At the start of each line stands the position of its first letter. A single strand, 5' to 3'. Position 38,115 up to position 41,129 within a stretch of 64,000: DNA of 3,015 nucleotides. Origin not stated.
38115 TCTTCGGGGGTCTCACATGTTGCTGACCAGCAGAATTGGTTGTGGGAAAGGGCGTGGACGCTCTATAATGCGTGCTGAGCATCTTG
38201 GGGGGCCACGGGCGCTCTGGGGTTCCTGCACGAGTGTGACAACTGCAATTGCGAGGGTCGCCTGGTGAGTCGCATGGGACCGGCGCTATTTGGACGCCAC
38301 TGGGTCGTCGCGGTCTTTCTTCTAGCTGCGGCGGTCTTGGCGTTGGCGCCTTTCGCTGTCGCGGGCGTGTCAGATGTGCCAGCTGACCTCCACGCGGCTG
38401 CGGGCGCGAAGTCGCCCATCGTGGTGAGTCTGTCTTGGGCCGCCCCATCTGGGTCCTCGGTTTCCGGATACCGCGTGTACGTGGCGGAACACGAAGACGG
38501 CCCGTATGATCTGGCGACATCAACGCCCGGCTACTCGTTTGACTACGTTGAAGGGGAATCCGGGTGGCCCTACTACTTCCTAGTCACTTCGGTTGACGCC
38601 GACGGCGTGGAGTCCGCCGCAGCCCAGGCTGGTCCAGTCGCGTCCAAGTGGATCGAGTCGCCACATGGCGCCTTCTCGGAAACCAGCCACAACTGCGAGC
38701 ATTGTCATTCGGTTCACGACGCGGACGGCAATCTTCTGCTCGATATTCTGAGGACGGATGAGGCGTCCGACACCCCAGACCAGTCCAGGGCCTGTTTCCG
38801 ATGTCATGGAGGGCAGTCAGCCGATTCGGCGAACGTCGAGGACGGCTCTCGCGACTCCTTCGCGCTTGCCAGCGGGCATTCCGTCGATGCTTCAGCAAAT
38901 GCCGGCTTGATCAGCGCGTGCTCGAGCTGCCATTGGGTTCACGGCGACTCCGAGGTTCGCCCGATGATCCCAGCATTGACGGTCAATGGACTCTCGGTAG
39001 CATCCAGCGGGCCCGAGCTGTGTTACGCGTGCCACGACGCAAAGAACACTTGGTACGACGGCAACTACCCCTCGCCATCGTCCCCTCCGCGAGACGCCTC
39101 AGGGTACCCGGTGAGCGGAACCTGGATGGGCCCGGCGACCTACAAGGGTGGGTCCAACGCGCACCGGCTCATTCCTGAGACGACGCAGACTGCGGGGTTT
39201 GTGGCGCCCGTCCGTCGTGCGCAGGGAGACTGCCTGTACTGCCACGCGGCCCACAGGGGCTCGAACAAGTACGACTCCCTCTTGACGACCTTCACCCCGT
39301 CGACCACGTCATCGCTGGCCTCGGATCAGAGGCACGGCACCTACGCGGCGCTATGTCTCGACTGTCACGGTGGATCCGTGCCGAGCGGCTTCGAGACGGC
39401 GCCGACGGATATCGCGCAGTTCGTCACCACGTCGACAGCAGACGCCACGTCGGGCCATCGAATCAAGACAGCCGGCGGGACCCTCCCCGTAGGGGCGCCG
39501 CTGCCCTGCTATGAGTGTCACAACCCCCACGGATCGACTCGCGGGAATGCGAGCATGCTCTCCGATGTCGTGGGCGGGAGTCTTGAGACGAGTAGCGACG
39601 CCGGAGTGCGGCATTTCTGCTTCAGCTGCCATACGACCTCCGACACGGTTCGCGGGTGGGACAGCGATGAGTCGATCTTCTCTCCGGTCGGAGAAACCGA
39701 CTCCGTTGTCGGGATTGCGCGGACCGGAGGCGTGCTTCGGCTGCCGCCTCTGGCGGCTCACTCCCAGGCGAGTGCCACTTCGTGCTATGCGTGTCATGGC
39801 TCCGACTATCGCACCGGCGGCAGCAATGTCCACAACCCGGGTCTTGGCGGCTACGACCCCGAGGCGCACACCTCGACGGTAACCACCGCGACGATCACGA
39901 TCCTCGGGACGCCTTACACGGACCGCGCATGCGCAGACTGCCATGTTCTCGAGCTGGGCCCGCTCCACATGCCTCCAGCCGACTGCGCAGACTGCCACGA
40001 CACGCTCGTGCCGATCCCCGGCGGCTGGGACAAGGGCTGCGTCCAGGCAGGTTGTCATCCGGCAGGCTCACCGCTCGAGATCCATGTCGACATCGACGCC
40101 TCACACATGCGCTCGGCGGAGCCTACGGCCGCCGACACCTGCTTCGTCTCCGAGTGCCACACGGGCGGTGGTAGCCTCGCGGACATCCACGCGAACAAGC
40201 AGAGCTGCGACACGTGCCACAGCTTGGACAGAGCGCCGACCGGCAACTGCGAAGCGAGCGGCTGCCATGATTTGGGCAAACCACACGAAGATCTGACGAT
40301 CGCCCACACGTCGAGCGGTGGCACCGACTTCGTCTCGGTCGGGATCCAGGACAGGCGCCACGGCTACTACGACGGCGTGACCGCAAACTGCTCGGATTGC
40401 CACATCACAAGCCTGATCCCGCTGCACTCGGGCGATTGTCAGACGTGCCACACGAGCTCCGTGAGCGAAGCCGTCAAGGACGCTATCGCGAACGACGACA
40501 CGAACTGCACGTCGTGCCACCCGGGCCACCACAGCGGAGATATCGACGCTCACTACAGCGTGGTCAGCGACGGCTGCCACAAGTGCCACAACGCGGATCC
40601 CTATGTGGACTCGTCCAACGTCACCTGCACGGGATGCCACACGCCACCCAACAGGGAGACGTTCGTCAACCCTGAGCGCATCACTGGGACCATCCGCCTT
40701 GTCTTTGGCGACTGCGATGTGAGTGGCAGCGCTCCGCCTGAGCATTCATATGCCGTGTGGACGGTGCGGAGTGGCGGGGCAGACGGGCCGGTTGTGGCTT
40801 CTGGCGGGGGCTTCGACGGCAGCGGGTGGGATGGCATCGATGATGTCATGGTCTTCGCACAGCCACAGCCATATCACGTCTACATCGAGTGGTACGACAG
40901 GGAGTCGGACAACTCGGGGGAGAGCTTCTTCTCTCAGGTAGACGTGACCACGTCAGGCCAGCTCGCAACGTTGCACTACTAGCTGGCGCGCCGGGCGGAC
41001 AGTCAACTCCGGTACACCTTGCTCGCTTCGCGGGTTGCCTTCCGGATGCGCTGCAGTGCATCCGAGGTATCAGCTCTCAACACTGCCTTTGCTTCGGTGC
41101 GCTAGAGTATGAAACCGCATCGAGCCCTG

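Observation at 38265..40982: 905-aa exported cytochrome combining an FN3-like domain, 17 CxxCH and three CX4CH motifs, and a haem-free C-terminal beta domain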

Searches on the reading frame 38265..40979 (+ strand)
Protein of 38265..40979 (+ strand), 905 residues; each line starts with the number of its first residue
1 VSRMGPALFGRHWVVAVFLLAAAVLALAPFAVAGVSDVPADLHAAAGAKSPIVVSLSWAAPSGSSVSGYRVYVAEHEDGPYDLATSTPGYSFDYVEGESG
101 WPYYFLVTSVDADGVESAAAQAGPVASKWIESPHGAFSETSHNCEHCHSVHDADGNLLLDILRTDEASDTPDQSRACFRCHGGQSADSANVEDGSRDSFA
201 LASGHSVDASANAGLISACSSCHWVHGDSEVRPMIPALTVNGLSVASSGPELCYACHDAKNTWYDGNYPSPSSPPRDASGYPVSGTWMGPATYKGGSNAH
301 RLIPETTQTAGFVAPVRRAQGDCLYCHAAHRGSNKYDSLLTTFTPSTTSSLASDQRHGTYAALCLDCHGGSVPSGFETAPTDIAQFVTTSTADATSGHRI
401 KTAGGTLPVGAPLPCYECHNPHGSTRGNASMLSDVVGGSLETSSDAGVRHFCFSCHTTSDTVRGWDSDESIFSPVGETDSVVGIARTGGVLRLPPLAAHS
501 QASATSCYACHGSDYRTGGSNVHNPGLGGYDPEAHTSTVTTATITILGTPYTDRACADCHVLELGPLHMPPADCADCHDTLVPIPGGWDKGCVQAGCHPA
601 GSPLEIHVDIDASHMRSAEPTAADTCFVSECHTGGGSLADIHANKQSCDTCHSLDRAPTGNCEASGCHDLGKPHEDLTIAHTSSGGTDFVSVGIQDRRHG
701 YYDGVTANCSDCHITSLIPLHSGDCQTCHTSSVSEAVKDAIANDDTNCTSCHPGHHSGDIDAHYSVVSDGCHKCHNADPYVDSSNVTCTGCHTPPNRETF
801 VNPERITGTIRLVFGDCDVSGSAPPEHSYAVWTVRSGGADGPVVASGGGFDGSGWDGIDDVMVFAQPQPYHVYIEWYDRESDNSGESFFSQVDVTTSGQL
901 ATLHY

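Call 4: search_protein_families(library=pfam, proteins=[window:38265-40979:+], max_evalue=1)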
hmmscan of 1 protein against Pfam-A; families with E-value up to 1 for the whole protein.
window:38265-40979:+ (905 aa): 5 families
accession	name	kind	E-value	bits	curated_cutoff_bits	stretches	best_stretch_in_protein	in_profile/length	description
PF09699.15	Paired_CXXCH_1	-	2.8e-14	53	20.6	5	218-261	8-40/41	Doubled CXXCH motif (Paired_CXXCH_1)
PF14522.11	Cytochrome_C7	-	4.4e-12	46.1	24.8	3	498-579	7-67/67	Cytochrome c7 and related cytochrome c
PF22113.1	Mtrc-MtrF_II-IV_dom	-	1.2e-09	38.4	30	3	145-261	51-167/176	Outer membrane cytochrome MtrC/MtrF-like, domains II/IV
PF14537.11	Cytochrom_c3_2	-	6.4e-07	30.2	25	1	170-230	22-71/79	Cytochrome c3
PF25523.1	Ig_RIMBP2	-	0.12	12.8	27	0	36-75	3-49/105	RIMBP2-like, immunoglobulin-like domain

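Call 5: search_protein_families(library=ncbifam, proteins=[window:38265-40979:+], max_evalue=1)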
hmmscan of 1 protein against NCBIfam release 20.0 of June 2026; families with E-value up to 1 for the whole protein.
window:38265-40979:+ (905 aa): 2 families
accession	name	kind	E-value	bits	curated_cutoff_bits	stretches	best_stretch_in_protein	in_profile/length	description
TIGR03508.1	decahem_SO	subfamily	0.00043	19.8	192.2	2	141-259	34-126/258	DmsE family decaheme c-type cytochrome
TIGR01905.1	paired_CXXCH_1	subfamily_domain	0.0016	18.3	25.2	4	319-335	5-21/41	doubled CXXCH domain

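Call 10: find_homologous_proteins(query=window:38265-40979:+)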
Query window:38265-40979:+ (905 aa): 160 proteins with E <= 0.001 among 8000 candidates; the best 120 are listed.
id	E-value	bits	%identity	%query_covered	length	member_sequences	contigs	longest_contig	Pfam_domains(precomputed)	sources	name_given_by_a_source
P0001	0.0e+0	2109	100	100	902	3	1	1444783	PF09699.16,PF14537.12,PF14522.12,PF22113.2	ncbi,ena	-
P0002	1.6e-196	674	48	80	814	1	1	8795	PF09699.16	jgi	-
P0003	3.3e-189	649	44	88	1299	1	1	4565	PF09699.16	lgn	-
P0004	1.7e-183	630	45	84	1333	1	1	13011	PF17829.8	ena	-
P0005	6.2e-179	615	42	84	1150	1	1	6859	PF09699.16,PF14537.12,PF00041.28,PF14522.12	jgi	-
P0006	1.1e-169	585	47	72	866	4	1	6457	PF09699.16,PF14537.12,PF14522.12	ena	-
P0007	1.5e-169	584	44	80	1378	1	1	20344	PF09699.16,PF14522.12,PF22113.2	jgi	jgi:predicted CXXCH cytochrome family protein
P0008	3.3e-168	580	47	68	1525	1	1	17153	PF09699.16,PF14537.12,PF14522.12,PF19077.7,PF22113.2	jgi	jgi:hypothetical protein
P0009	1.8e-167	577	43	81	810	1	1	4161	PF09699.16,PF14537.12,PF14522.12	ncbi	ncbi:MAG: cytochrome c3 family protein, partial [Actinomycetes bacterium]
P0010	7.1e-167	575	53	57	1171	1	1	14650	PF09699.16,PF14537.12,PF17957.8,PF13750.13,PF14522.12,PF22113.2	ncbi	ncbi:MAG TPA: cytochrome c3 family protein, partial [Coriobacteriia bacterium]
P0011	9.4e-166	572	45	77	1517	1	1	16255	PF09699.16,PF14537.12,PF00041.28,PF14522.12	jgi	-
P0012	1.5e-164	568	50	62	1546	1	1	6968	PF09699.16,PF14537.12,PF14522.12,PF19077.7,PF22113.2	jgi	jgi:hypothetical protein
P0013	1.2e-162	561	48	72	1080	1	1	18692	PF09699.16,PF20773.6,PF14522.12,PF22113.2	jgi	-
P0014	4.6e-160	553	47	54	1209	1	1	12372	PF09699.16,PF14537.12,PF14522.12,PF22113.2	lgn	-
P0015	2.7e-158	547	43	82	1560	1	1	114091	PF09699.16,PF12245.15,PF14522.12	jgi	jgi:hypothetical protein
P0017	3.0e-156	540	51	56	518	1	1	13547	PF09699.16,PF14537.12,PF00041.28,PF14522.12,PF22113.2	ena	-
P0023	2.2e-151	524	44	71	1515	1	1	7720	PF09699.16,PF14537.12,PF24517.3,PF00041.28,PF14522.12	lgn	-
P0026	2.5e-148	514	51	57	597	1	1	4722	PF09699.16,PF14537.12,PF02085.22,PF00041.28,PF14522.12,PF22113.2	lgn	-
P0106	2.2e-101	359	43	59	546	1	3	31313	PF09699.16,PF14537.12,PF00041.28,PF14522.12,PF22113.2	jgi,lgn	jgi:hypothetical protein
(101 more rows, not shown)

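Call 11: find_encoding_contigs(protein=P0001, flank=1000, max_places=3)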
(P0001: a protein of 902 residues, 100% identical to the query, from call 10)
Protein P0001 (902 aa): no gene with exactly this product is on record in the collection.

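Call 12: list_cluster_members(proteins=[P0001])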
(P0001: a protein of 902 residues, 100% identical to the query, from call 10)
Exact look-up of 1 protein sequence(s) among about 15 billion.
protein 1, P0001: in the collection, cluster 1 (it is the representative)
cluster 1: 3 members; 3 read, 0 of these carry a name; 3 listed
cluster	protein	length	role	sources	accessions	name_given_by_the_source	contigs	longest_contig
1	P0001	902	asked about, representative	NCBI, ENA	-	-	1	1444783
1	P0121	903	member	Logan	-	-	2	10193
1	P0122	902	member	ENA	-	-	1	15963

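Call 13: search_solved_structures(query=window:38265-40979:+, max_evalue=1, show_alignments=2)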
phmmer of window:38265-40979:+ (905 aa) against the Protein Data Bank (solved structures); distinct sequences matched with E-value up to 1: 1.
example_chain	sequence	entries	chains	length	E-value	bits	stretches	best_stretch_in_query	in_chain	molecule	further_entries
1x5z_A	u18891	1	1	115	0.04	15.2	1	34-121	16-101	Receptor-type tyrosine-protein phosphatase delta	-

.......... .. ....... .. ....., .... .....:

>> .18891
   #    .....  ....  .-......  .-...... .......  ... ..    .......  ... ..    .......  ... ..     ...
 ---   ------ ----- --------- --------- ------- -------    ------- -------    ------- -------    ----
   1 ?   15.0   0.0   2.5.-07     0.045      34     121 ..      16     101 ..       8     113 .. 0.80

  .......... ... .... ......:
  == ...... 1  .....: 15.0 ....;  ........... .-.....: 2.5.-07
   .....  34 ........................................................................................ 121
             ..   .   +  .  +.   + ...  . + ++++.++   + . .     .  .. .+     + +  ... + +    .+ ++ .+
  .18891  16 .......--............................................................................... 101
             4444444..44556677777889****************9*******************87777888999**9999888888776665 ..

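Call 24: find_related_loci(query=A1, collection=genome_contigs, flank=10000)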
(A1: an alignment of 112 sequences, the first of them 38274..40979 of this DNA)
Query A1 (902 aa) in genome_contigs; peptide patterns used: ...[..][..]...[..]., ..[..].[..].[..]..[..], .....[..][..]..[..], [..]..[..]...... (x = any residue, [..] = any of these).
266 stretches matched a pattern; 96 encode a relative of the query (tblastn E <= 1e-3); the best 80 are kept; 80 distinct loci.
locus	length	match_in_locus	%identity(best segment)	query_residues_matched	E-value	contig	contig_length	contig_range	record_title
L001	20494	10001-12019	47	27-686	3e-176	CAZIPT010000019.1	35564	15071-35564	MAG TPA_asm: uncultured Eubacteriales bacterium isolate SRP302447_co1_108 genome assembly, contig: NODE_3315_length_3556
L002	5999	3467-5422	47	8-666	3e-174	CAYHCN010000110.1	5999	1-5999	MAG TPA_asm: uncultured Eubacteriales bacterium isolate ERP119294_co4_461 genome assembly, contig: NODE_16577_length_599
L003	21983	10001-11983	47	27-677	8e-171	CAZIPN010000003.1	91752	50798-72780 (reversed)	MAG TPA_asm: uncultured Eubacteriales bacterium isolate SRP185410_co2_410 genome assembly, contig: NODE_161_length_91752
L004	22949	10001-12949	47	8-791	2e-167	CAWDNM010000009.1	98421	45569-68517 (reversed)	MAG: uncultured Coriobacteriia bacterium isolate MFD04716.bin.2.226 genome assembly, contig: contig_88966, whole genome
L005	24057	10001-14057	53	51-789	8e-146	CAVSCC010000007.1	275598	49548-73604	MAG: uncultured Coriobacteriia bacterium isolate MFD02979.bin.2.170 genome assembly, contig: contig_37428, whole genome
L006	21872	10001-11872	45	10-619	4e-145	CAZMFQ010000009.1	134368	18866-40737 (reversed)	MAG TPA_asm: uncultured Eubacteriales bacterium isolate binchicken_co269_74 genome assembly, contig: NODE_133_length_134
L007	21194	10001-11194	55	122-525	4e-135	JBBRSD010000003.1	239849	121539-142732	MAG: Coriobacteriia bacterium isolate La2_metabat2.009 La2_metabat2.009_K_2775391L239849_cov_20.9651, whole genome shotg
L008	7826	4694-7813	51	35-525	8e-133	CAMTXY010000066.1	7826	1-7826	MAG: uncultured actinobacterium isolate G04_MAG_00037 genome assembly, contig: G04_MAG_00037_000000000329, whole genome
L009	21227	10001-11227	51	128-541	1e-126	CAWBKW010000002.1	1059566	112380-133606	MAG: uncultured Coriobacteriia bacterium isolate MFD02979.bin.2.177 genome assembly, contig: contig_22262, whole genome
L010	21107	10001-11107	56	150-522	2e-125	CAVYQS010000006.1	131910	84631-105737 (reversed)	MAG: uncultured Actinomycetes bacterium isolate MFD04716.bin.1.58 genome assembly, contig: contig_24462, whole genome sh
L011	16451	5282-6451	52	129-525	2e-124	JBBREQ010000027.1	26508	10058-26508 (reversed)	MAG: Coriobacteriia bacterium isolate Co_metawrap_2508 Cmw_2508_k141_8100467_length_26508_cov_10.0000, whole genome shot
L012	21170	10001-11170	53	129-525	5e-122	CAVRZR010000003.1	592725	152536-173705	MAG: uncultured Actinomycetes bacterium isolate MFD05942.bin.2.130 genome assembly, contig: contig_43510, whole genome s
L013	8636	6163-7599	46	35-522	2e-121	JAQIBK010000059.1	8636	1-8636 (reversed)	MAG: Actinomycetota bacterium isolate GH1 k119_460424, whole genome shotgun sequence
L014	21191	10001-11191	51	119-522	3e-121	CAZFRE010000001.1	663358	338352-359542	MAG TPA_asm: uncultured Eubacteriales bacterium isolate binchicken_co269_259 genome assembly, contig: NODE_3_length_6633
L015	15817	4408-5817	45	41-522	2e-119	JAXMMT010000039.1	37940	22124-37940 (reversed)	MAG: Coriobacteriia bacterium isolate O10_metabat.bin.1 k141_17686, whole genome shotgun sequence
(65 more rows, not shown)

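Call 32: predict_structure(alignment_id=A1)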
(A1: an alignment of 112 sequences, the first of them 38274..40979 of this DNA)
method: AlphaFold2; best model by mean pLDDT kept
length: 902 residues; sequences in the alignment: 112
mean_pLDDT: 68.4   pTM: 0.60
mean pLDDT of the five models: 68.4, 67.9, 67.1, 66.1, 65.6
residues with pLDDT >= 90: 312; 70-90: 153; 50-70: 122; < 50: 315
segments of 3 or more residues with pLDDT < 50: 1-3, 152-157, 159-164, 529-537, 562-600, 648-720, 727-729, 740-859, 861-864, 873-902
pLDDT, mean of each block of 10 residues (from residue 1): 56 81 57 84 95 95 94 95 98 92 96 95 90 87 73 48 56 90 87 93 69 86 90 91 90 88 86 91 89 85 70 85 93 92 95 95 94 91 80 84 95 89 84 89 96 97 96 95 95 95 93 91 64 49 60 55 43 38 35 42 55 52 50 58 49 40 34 34 37 34 39 41 49 54 37 35 38 38 36 34 44 39 41 40 32 38 50 46 43 41 35
secondary structure, 60 per line:
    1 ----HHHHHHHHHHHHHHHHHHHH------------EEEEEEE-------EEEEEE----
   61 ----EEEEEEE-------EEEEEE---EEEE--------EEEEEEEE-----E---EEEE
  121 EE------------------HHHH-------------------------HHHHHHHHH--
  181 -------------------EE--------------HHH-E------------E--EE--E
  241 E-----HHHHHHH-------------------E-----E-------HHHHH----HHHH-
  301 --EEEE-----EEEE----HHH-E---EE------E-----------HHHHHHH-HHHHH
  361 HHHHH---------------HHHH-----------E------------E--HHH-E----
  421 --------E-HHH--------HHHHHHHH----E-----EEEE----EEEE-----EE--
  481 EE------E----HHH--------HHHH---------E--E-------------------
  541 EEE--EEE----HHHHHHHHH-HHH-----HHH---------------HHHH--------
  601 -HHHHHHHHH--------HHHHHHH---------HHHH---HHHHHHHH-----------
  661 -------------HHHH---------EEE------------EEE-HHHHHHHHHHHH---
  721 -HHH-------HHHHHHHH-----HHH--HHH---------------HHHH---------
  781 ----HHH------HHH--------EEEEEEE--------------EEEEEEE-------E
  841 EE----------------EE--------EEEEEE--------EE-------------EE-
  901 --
elements in order (helices of 4 or more, strands of 3 or more residues): H5-24 E37-43 E51-56 E65-71 E79-84 E88-91 E100-107 E117-122 H141-144 H170-178 H247-253 H287-291 H296-299 E303-306 E312-315 H348-354 H356-365 H381-384 H442-449 E460-463 E468-471 H505-508 E541-543 E546-548 H553-561 H589-592 H602-610 H619-625 H635-638 H642-649 H674-677 E687-689 E702-704 H706-717 H732-739 H768-771 E805-811 E826-832 E840-842 E869-874

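Call 39: fold_search(model_id=the predicted structure, library=pdb)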
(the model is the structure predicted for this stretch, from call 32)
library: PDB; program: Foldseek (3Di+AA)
matches with E <= 10: 1592; with E <= 0.001: 99
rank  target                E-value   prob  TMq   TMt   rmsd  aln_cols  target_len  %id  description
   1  1x5k_MODEL_1_A        2.7e-05  1.00  0.10  0.59   4.1       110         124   18  The solution structure of the sixth fibronectin type III domain of human Neogenin (released 2005-11-15)
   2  3mpc_A                3.2e-05  1.00  0.09  0.78   3.7        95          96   25  The crystal structure of a Fn3-like protein from Clostridium thermocellum (released 2010-08-11)
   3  1x5z_MODEL_1_A        3.6e-05  1.00  0.09  0.53   5.1        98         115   23  Solution structure of the fibronectin type-III domain of human protein tyrosine phosphatase, receptor type, D  (released 2005-11-17)
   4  5g56                  6.0e-05  1.00  0.09  0.11   1.7        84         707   25  THE TETRA-MODULAR CELLULOSOMAL ARABINOXYLANASE CtXyl5A STRUCTURE AS REVEALED BY X-RAY CRYSTALLOGRAPHY (released 2016-06-29)
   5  1x4x_MODEL_1_A        6.0e-05  1.00  0.10  0.67   3.6       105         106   19  Solution structure of the 6th fibronectin type III domain from human fibronectin type III domain containing pr (released 2005-11-15)
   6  3teu                  7.9e-05  1.00  0.09  0.76   2.3        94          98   20  Crystal structure of fibcon (released 2012-05-16)
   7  3f7p_E                8.4e-05  1.00  0.09  0.36   8.2       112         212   22  Crystal structure of a complex between integrin beta4 and plectin (released 2009-03-10)
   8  3f7p_D                8.4e-05  1.00  0.09  0.38   8.5       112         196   22  Crystal structure of a complex between integrin beta4 and plectin (released 2009-03-10)
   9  4u3h                  8.8e-05  1.00  0.09  0.70   2.5        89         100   25  Crystal structure of FN3con (released 2015-02-11)
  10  1wk0_MODEL_1_A        1.0e-04  1.00  0.10  0.52   9.7       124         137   18  Solution structure of Fibronectin type III domain derived from human KIAA0970 protein (released 2004-11-29)
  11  2ekj_MODEL_1_A        1.1e-04  1.00  0.09  0.67   2.6        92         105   26  Solution structures of the fn3 domain of human collagen alpha-1(XX) chain (released 2007-09-25)
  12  1qg3_A                1.3e-04  1.00  0.09  0.38   8.5       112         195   22  CRYSTAL STRUCTURE OF A TANDEM PAIR OF FIBRONECTIN TYPE III DOMAINS FROM THE CYTOPLASMIC TAIL OF INTEGRIN ALPHA6 BETA4 (released 1999-08-20)
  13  7t0r_I                1.4e-04  1.00  0.09  0.66   4.0       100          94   25  Crystal structure of the anti-CD4 adnectin 6940_B01 as a complex with the extracellular domains of CD4 and ibalizumab  (released 2022-01-12)
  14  1x3d_MODEL_1_A        1.5e-04  1.00  0.09  0.59   7.8       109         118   17  Solution structure of the fibronectin type-III domain of human fibronectin type-III domain containing protein  (released 2005-11-02)
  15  1x5h_MODEL_1_A        1.6e-04  1.00  0.09  0.47  11.0       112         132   18  The solution structure of the third fibronectin type III domain of human Neogenin (released 2005-11-15)
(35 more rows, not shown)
